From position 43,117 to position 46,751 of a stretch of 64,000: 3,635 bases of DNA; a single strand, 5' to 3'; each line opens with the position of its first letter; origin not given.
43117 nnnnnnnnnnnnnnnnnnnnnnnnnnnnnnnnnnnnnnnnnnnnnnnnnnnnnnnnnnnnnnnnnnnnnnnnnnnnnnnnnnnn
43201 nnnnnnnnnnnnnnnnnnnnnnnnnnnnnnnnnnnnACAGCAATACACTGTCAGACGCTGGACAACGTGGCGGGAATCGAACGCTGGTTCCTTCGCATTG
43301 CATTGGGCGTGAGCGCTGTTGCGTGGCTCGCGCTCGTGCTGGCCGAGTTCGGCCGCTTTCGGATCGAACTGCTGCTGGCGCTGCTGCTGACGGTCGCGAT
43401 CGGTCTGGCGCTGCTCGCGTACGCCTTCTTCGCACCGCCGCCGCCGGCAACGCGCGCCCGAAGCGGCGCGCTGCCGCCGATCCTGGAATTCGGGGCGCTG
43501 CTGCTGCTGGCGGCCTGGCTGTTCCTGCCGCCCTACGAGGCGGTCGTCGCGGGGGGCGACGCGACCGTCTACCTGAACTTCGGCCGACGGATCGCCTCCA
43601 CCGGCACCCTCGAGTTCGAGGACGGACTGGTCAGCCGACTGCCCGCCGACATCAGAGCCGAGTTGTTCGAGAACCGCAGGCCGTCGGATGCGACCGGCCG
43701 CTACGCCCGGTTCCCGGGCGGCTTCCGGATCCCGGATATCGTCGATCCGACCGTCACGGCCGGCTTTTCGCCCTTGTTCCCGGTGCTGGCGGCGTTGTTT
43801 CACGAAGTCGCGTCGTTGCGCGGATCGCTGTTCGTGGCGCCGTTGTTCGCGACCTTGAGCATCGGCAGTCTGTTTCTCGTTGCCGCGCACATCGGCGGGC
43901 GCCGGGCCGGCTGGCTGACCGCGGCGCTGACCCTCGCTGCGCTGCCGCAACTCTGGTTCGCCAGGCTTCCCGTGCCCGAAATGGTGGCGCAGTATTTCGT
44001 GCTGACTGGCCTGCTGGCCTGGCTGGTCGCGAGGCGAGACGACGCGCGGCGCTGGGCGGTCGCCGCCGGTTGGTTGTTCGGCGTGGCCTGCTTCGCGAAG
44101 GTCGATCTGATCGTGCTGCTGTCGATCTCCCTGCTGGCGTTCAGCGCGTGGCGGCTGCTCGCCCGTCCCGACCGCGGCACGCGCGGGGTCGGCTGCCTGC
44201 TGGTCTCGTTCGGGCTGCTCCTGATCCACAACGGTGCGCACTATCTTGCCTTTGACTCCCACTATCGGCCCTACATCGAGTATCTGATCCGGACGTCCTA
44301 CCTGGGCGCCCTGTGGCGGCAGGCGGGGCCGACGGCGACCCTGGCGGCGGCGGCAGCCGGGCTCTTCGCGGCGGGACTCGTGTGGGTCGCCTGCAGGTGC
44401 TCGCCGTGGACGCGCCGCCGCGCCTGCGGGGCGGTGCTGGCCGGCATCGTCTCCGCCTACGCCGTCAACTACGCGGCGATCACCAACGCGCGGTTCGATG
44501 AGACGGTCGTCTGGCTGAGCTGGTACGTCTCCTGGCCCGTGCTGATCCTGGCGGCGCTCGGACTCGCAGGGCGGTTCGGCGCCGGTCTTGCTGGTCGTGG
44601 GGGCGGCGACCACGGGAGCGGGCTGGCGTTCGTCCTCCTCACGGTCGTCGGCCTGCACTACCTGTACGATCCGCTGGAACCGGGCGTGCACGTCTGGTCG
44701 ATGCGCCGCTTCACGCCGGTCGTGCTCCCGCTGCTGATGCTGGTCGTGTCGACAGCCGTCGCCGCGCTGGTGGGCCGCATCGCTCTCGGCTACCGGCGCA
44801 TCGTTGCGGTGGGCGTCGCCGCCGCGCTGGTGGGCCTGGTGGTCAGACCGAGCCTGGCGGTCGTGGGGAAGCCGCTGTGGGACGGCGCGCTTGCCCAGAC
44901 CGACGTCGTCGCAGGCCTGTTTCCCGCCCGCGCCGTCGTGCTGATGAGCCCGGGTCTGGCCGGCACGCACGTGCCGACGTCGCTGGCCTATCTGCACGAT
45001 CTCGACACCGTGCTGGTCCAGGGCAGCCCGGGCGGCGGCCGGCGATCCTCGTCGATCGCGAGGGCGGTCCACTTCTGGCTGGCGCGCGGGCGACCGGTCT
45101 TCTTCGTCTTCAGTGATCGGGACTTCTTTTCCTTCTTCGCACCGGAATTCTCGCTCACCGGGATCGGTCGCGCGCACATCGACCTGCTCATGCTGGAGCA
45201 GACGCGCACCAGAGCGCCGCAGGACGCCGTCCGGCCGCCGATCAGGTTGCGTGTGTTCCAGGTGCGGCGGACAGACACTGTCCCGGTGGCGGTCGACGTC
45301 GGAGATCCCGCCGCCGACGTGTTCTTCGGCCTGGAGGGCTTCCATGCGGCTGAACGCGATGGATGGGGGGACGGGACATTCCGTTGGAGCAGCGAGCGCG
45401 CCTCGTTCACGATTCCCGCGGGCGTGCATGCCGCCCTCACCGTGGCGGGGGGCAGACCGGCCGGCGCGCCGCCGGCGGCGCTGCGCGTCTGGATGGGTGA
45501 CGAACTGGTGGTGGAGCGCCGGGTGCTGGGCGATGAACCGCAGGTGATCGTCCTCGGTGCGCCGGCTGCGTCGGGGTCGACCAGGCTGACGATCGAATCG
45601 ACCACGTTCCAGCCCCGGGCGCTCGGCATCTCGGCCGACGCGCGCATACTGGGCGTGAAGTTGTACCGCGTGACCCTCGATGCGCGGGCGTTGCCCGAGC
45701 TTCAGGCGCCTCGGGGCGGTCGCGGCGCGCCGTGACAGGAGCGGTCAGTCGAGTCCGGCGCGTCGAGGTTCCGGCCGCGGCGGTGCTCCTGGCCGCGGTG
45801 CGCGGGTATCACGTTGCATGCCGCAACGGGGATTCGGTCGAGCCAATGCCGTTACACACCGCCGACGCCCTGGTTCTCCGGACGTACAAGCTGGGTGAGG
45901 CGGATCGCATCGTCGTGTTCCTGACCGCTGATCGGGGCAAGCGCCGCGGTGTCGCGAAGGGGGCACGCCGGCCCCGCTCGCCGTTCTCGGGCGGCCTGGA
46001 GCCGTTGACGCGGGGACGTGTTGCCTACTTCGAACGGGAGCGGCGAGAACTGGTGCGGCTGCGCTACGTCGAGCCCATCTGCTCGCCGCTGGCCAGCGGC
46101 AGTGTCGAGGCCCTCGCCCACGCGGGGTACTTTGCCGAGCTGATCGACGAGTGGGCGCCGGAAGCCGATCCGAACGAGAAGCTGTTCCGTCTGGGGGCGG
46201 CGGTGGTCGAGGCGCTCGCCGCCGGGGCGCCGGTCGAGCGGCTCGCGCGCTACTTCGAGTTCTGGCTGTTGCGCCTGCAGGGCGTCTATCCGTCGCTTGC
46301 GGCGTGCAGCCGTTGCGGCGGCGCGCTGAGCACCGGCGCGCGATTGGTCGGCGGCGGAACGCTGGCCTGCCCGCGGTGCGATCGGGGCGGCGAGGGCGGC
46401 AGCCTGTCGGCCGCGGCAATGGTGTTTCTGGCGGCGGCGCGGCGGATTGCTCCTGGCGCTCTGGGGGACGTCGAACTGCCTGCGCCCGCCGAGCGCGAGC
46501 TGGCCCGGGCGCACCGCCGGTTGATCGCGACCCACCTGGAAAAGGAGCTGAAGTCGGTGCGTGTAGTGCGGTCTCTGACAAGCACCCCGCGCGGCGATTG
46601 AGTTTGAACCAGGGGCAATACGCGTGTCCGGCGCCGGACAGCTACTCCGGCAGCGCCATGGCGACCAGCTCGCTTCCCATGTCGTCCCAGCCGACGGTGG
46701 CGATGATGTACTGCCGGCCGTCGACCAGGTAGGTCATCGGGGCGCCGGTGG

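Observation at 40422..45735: Operon joining an AdoMet-decarboxylase-like gene, a methyltransferase-fold gene, an exosortase-like membrane protein and a GT-C-like membrane protein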

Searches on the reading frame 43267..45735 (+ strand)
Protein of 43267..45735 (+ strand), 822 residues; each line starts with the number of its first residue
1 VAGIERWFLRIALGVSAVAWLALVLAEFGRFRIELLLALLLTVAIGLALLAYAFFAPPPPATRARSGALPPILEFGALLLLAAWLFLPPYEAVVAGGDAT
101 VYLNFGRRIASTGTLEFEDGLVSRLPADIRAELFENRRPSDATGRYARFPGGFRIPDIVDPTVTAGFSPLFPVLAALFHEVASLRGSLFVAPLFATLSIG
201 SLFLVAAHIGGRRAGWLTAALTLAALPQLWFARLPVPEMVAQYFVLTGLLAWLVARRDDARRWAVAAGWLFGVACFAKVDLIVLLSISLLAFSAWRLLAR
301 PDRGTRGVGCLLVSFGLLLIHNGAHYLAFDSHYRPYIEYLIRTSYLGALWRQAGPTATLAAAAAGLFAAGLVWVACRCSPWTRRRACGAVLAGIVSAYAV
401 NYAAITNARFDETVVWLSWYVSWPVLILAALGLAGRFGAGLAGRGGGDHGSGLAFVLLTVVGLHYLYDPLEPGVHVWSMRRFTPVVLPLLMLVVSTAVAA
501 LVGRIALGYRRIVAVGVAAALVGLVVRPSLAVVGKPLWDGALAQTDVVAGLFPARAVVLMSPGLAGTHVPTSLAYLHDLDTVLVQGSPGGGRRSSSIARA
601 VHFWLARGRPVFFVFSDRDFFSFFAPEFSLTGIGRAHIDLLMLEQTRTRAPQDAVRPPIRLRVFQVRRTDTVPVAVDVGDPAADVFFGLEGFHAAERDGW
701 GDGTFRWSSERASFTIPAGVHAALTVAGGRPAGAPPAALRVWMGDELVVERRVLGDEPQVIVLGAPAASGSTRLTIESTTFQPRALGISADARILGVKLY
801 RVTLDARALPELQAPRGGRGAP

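Call 3: search_protein_families(library=pfam, proteins=[window:43267-45735:+], max_evalue=0.1)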
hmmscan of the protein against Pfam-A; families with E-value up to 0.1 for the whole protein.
window:43267-45735:+ (822 aa): 1 family
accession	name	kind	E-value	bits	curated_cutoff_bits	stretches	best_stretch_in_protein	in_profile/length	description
PF13231.12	PMT_2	-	0.0036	18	26.1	1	169-300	4-140/160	Dolichyl-phosphate-mannose-protein mannosyltransferase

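Call 4: search_protein_families(library=ncbifam, proteins=[window:43267-45735:+], max_evalue=0.1)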
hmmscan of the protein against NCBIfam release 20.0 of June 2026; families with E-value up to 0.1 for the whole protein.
window:43267-45735:+ (822 aa): 1 family
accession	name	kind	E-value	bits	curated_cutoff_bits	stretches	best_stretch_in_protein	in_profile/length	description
NF047440.1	LA3751_2_3_fam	subfamily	0.00074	18.5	200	1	165-319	79-233/460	LA_3751/LA_3752 family putative glycosyltransferase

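Call 57: find_homologous_proteins(query=window:43267-45735:+)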
Query window:43267-45735:+ (822 aa): 247 proteins with E <= 0.001 among 8000 candidates; the best 120 are listed.
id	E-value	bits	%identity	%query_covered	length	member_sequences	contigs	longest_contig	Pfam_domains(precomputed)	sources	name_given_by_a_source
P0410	0.0e+0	1799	100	100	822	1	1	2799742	-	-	-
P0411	0.0e+0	1366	78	99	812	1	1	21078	-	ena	-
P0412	0.0e+0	1354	79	98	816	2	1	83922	-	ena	-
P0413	0.0e+0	1292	77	98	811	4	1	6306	-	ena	-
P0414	0.0e+0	1283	76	98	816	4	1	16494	-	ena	-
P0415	0.0e+0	1236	73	99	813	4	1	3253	-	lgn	-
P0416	0.0e+0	1228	73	99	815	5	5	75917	-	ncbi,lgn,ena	-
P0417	0.0e+0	1224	72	99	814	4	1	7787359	-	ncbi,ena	-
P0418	0.0e+0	1190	71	98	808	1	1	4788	-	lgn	-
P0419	0.0e+0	1045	76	79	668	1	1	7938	-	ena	-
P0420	1.2e-286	972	61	97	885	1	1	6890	-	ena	-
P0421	1.7e-271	921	57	98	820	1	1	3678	-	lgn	-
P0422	4.0e-263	894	57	96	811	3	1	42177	-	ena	-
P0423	3.3e-262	891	55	100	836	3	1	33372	-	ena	-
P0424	3.8e-261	887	57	97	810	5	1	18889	-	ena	-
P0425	2.2e-258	878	56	98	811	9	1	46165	PF13231.13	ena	-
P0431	6.6e-251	853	57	99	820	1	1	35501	PF13231.13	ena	-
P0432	7.6e-250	850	57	99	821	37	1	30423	PF13231.13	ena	-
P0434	1.2e-249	849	57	99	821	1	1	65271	PF13231.13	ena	-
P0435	2.3e-249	848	57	99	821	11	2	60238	PF13231.13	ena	-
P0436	2.8e-249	848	57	99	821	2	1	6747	PF13231.13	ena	-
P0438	4.7e-249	847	57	99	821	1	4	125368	PF13231.13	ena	-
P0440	1.3e-248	846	56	99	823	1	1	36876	PF13231.13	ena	-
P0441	4.4e-248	844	56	99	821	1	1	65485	PF13231.13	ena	-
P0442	6.5e-248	843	56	99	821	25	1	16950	PF13231.13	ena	-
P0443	1.3e-247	842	55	99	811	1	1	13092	PF13231.13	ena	-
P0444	1.3e-247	842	56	98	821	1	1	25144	PF13231.13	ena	-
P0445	1.4e-247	842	57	98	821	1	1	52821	PF13231.13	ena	-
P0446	1.4e-247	842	57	98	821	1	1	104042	PF13231.13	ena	-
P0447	1.6e-247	842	56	99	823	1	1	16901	PF13231.13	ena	-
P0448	2.0e-247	842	57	99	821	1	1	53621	PF13231.13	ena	-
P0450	2.7e-247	841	57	99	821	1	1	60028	PF13231.13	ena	-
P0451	3.3e-247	841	56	99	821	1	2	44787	PF13231.13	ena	-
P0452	3.8e-247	841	57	99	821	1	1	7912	PF13231.13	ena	-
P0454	8.4e-247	840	57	98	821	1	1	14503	PF13231.13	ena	-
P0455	1.2e-246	839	56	99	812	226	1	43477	PF13231.13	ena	-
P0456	2.3e-246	838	55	99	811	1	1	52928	PF13231.13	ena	-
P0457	3.1e-246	838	56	99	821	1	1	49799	PF13231.13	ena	-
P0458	4.3e-246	837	56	99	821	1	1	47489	PF13231.13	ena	-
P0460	1.1e-245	836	56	99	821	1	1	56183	PF13231.13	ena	-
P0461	1.6e-245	835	56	99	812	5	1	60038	PF13231.13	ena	-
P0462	3.3e-245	834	56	99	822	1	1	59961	PF13231.13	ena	-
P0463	4.6e-245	834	55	98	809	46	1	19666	PF13231.13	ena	-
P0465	7.4e-245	833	56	98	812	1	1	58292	PF13231.13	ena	-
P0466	3.2e-244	831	56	99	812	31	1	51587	PF13231.13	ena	-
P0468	6.3e-244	830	56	98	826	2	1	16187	PF13231.13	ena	-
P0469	6.3e-244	830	55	99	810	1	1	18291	PF13231.13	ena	-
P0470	1.1e-243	829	55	99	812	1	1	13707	PF13231.13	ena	-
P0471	1.5e-243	829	55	99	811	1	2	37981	PF13231.13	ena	-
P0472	3.0e-243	828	55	99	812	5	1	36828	PF13231.13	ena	-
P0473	2.5e-242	825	54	99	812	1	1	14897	PF13231.13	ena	-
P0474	2.5e-242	825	55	99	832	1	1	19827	PF13231.13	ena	-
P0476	6.0e-242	824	56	99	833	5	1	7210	PF13231.13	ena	-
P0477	2.2e-241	822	55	99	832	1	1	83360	PF13231.13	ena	-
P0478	2.3e-241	822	55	99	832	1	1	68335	PF13231.13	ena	-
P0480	1.1e-240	819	55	97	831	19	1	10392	PF13231.13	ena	-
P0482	6.1e-240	817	55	98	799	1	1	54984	PF13231.13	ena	-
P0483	1.2e-238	813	54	99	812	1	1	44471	PF13231.13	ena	-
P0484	2.8e-238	811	55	98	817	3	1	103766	PF13231.13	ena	-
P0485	4.2e-238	811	56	97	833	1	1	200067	PF13231.13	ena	-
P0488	2.2e-236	805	54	99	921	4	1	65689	PF13231.13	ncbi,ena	-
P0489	3.4e-236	805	55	97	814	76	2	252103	PF13231.13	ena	-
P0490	1.2e-235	803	54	99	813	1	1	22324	PF13231.13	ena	-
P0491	2.9e-235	802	52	98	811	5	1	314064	PF13231.13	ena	-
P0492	4.5e-235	801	55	97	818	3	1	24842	PF13231.13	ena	-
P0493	1.3e-234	799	55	97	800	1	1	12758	PF13231.13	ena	-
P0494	4.9e-234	797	55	97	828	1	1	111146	PF13231.13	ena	-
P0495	6.2e-234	797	55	97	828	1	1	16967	PF13231.13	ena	-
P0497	4.2e-233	794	54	99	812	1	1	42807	PF13231.13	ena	-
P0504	2.9e-231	788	55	99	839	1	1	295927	PF13231.13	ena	-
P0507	2.3e-230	785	56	93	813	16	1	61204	PF13231.13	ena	-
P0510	9.7e-230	783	54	96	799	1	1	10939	PF13231.13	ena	-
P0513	5.6e-229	781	55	97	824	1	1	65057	PF13231.13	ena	-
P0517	4.8e-228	778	52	99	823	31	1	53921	PF13231.13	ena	-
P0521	2.3e-226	772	54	97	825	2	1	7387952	PF13231.13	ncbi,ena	-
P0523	3.1e-226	772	53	98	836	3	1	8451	PF13231.13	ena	-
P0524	4.1e-226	771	54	97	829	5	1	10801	PF13231.13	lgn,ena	-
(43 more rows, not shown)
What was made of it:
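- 43267..45735 (+): g4: GT-C-fold glycosyltransferase of 822 aa. It has a polytopic N-terminal domain with invariant D98 (43558) in the first outer loop, and a periplasmic alpha/beta plus CBM-like beta-sandwich C-terminal region. Many homologues carry PF13231 (call 57).
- On GT-C glycosyltransferases (PMT_2/ArnT/STT3-like): Many homologues at 50-57% identity carry a precomputed PF13231 hit (call 57).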

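Call 58: find_encoding_contigs(protein=P0489, flank=7000, max_places=1)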
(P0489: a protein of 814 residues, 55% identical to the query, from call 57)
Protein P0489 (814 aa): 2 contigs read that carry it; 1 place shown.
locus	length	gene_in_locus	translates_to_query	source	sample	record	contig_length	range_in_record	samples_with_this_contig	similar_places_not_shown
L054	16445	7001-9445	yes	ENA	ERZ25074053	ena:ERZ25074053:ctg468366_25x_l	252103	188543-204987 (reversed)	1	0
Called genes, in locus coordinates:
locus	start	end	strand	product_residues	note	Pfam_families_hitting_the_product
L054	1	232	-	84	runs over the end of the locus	-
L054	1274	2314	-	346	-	-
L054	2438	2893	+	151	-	PF13489:Methyltransf_23 (weak)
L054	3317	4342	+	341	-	-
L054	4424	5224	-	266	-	-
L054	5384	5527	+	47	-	-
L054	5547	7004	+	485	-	-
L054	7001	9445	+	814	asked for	PF13231:PMT_2 (weak)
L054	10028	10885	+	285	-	PF13709:DUF4159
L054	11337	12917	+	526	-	PF09481:CRISPR_Cse1 (weak)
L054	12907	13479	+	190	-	-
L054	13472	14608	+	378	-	PF09344:Cas_CT1975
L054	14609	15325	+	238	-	PF09704:Cas_Cas5d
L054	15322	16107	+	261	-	PF08798:CRISPR_assoc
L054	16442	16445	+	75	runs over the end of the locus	PF09707:Cas_Cas2CT1978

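Call 59: find_encoding_contigs(protein=P0521, flank=7000, max_places=1)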
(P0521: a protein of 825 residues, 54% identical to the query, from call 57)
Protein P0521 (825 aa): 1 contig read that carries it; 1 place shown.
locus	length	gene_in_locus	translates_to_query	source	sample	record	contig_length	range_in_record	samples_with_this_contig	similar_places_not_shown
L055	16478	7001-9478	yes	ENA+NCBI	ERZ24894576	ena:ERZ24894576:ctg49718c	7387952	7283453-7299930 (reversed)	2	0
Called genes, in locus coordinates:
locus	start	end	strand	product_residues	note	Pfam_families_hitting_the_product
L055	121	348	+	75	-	-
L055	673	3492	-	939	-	PF20579:LapA (faint), PF03160:Calx-beta, PF07550:Shr-like_HID (faint), PF03160:Calx-beta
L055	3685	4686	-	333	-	PF02720:DUF222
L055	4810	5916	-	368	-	PF01266:DAO, PF12831:FAD_oxidored (weak), PF13450:NAD_binding_8 (weak)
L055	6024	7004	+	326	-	PF01370:Epimerase, PF04321:RmlD_sub_bind, PF16363:GDP_Man_Dehyd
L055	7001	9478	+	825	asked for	PF13231:PMT_2 (weak)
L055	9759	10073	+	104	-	PF02675:AdoMet_dc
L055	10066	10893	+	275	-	PF01209:Ubie_methyltran (weak), PF08241:Methyltransf_11, PF08242:Methyltransf_12, PF13489:Methyltransf_23, PF13649:Methyltransf_25, PF13847:Methyltransf_31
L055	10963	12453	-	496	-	PF07021:MetW, PF13489:Methyltransf_23, PF08241:Methyltransf_11, PF08242:Methyltransf_12, PF13649:Methyltransf_25, PF13847:Methyltransf_31 (weak)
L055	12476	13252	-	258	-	PF05690:ThiG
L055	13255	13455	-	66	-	PF02597:ThiS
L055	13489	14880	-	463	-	PF00534:Glycos_transf_1, PF13692:Glyco_trans_1_4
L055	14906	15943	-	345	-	PF20706:GT4-conflict (weak), PF00534:Glycos_transf_1, PF13692:Glyco_trans_1_4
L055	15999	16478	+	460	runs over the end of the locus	PF05896:NQRA_N, PF24836:NQRA_2nd, PF11973:NQRA_SLBB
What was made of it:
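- g4, AdoMet_dc and MT are contiguous in L055 (call 59).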

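Call 67: search_solved_structures(query=A5, max_evalue=1, show_alignments=1)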
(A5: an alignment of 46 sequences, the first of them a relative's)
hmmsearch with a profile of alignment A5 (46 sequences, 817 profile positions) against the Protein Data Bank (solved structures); distinct sequences matched with E-value up to 1: 0.

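Call 77: search_protein_families(library=pfam, proteins=[L054:5547-7004:+], max_evalue=0.05)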
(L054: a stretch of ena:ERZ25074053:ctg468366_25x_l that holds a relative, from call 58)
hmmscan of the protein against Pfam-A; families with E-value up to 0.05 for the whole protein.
L054:5547-7004:+ (485 aa): 1 family
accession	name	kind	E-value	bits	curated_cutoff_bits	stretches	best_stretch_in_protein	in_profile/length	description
PF05090.19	HTTM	-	0.00025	21.1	27.7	1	136-294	107-256/259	HTTM domain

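Call 79: predict_structure(alignment_id=A5)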
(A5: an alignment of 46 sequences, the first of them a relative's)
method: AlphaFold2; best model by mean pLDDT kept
length: 822 residues; sequences in the alignment: 46
mean_pLDDT: 84.2   pTM: 0.85
mean pLDDT of the five models: 84.2, 80.8, 80.2, 79.8, 79.4
residues with pLDDT >= 90: 411; 70-90: 303; 50-70: 71; < 50: 37
segments of 3 or more residues with pLDDT < 50: 439-446, 472-478, 808-822
pLDDT, mean of each block of 10 residues (from residue 1): 92 95 95 90 83 64 59 93 85 73 92 93 93 83 83 88 87 94 91 93 95 94 80 70 96 92 96 93 93 88 77 95 89 76 80 78 78 81 88 89 74 70 80 68 49 88 69 50 78 92 90 93 86 68 92 96 88 94 75 77 96 89 91 90 74 81 93 86 89 83 83 90 93 94 92 93 81 94 92 94 70 38 39
secondary structure, 60 per line:
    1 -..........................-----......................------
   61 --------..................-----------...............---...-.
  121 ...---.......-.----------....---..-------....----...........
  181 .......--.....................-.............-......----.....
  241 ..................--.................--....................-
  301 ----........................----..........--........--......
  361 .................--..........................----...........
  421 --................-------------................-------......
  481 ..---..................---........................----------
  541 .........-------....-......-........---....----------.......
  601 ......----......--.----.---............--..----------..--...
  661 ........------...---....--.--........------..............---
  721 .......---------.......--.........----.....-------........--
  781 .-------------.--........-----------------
elements in order (helices of 4 or more, strands of 3 or more residues): H2-27 H33-54 H69-86 H98-112 E116-118 H120-123 H127-133 E146-149 E162-165 H170-187 H190-210 H212-224 H226-231 H236-258 H261-277 H280-299 H305-328 H333-342 H345-352 H355-377 H380-405 H410-420 H423-438 H452-467 H475-482 H486-503 H507-530 H541-549 E557-560 H562-567 H569-576 E580-583 H594-606 E611-616 E628-639 E658-668 E675-677 H681-684 E690-697 E704-717 E721-727 E737-743 E746-754 E759-763 E771-778 E798-805
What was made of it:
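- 43267..45735 (+): The AlphaFold model has pLDDT 84.2 and pTM 0.85 (call 79).
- On GT-C glycosyltransferases (PMT_2/ArnT/STT3-like): Its position in the first outer loop is inferred from the model's helices (call 79).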

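Call 83: fold_search(model_id=the predicted structure, library=pdb)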
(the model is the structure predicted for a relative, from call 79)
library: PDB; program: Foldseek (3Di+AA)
matches with E <= 10: 625; with E <= 0.001: 20
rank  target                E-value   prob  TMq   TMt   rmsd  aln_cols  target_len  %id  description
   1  6s7t_A                2.9e-08  1.00  0.39  0.44   8.5       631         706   14  Cryo-EM structure of human oligosaccharyltransferase complex OST-B (released 2019-12-18)
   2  8b6l_I                5.7e-08  1.00  0.36  0.42  13.7       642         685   15  Subtomogram average of the human Sec61-TRAP-OSTA-translocon (released 2022-12-07)
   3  9n9j_I                1.2e-07  1.00  0.36  0.41   9.7       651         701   13  Structure of a GRP94 folding intermediate engaged with a CCDC134- and FKBP11-bound secretory translocon (released 2025-11-19)
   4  5ezm                  6.3e-07  1.00  0.28  0.41  17.7       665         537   17  Crystal Structure of ArnT from Cupriavidus metallidurans in the apo state (released 2016-02-17)
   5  5f15                  7.2e-07  1.00  0.29  0.42  16.8       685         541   15  Crystal Structure of ArnT from Cupriavidus metallidurans bound to Undecaprenyl phosphate (released 2016-02-17)
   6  8age_A                7.5e-07  1.00  0.37  0.46  10.5       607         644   11  Structure of yeast oligosaccharylransferase complex with acceptor peptide bound (released 2022-12-07)
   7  7oci_F                3.6e-06  1.00  0.36  0.44  10.0       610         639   10  Cryo-EM structure of yeast Ost6p containing oligosaccharyltransferase complex (released 2022-02-16)
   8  6wby                  4.0e-06  1.00  0.32  0.23  15.9       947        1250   13  Single-Particle Cryo-EM Structure of Arabinofuranosyltransferase AftD from Mycobacteria, Mutant R1389S Class 2 (released 2020-05-13)
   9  8agb_A                5.9e-06  1.00  0.37  0.46   9.9       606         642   11  Structure of yeast oligosaccharylransferase complex with lipid-linked oligosaccharide bound (released 2022-12-07)
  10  6ftg_5                8.0e-06  1.00  0.36  0.44  11.8       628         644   13  Subtomogram average of OST-containing ribosome-translocon complexes from canine rough microsomal membranes (released 2018-03-21)
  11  6wbx                  8.0e-06  1.00  0.32  0.23  16.1       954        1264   13  Single-Particle Cryo-EM Structure of Arabinofuranosyltransferase AftD from Mycobacteria, Mutant R1389S Class 1 (released 2020-05-13)
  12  6c26_A                9.5e-06  1.00  0.37  0.44   9.6       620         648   11  The Cryo-EM structure of a eukaryotic oligosaccharyl transferase complex (released 2018-01-31)
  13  7e9s_A                2.4e-05  1.00  0.35  0.34  12.2       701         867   12  Archaeal oligosaccharyltransferase AglB from Archaeoglobus fulgidus in complex with an inhibitory peptide and a dolich (released 2021-09-08)
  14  5ogl_A                1.0e-04  1.00  0.35  0.40  12.3       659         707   11  Structure of bacterial oligosaccharyltransferase PglB in complex with an acceptor peptide and an lipid-linked oligosac (released 2017-10-25)
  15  3waj                  1.7e-04  1.00  0.41  0.42  13.5       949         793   10  Crystal structure of the Archaeoglobus fulgidus oligosaccharyltransferase (O29867_ARCFU) complex with Zn and sulfate (released 2013-10-30)
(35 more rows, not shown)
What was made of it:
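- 43267..45735 (+): The C-terminal domain hits CBM35, CBM6 and CBM36 (call 83).
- On GT-C glycosyltransferases (PMT_2/ArnT/STT3-like): The model has pLDDT 84 (calls 79, 83).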

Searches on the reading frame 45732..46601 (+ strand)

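Call 3: search_protein_families(library=pfam, proteins=[window:45732-46601:+], max_evalue=0.1)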
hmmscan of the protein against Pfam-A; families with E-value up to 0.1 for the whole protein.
window:45732-46601:+ (289 aa): 2 families
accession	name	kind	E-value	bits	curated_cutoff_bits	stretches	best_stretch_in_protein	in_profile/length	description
PF02565.21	RecO_C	-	8.7e-26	91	22.1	1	125-275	4-155/157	Recombination protein O C terminal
PF11967.14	RecO_N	-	4.9e-21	75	27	1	39-116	1-77/80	Recombination protein O N terminal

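Call 4: search_protein_families(library=ncbifam, proteins=[window:45732-46601:+], max_evalue=0.1)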
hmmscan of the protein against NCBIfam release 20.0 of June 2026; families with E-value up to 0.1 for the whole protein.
window:45732-46601:+ (289 aa): 1 family
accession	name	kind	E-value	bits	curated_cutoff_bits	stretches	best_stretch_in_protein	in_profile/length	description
TIGR00613.1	reco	equivalog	1.8e-31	109.5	48.7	1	45-279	4-236/239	DNA repair protein RecO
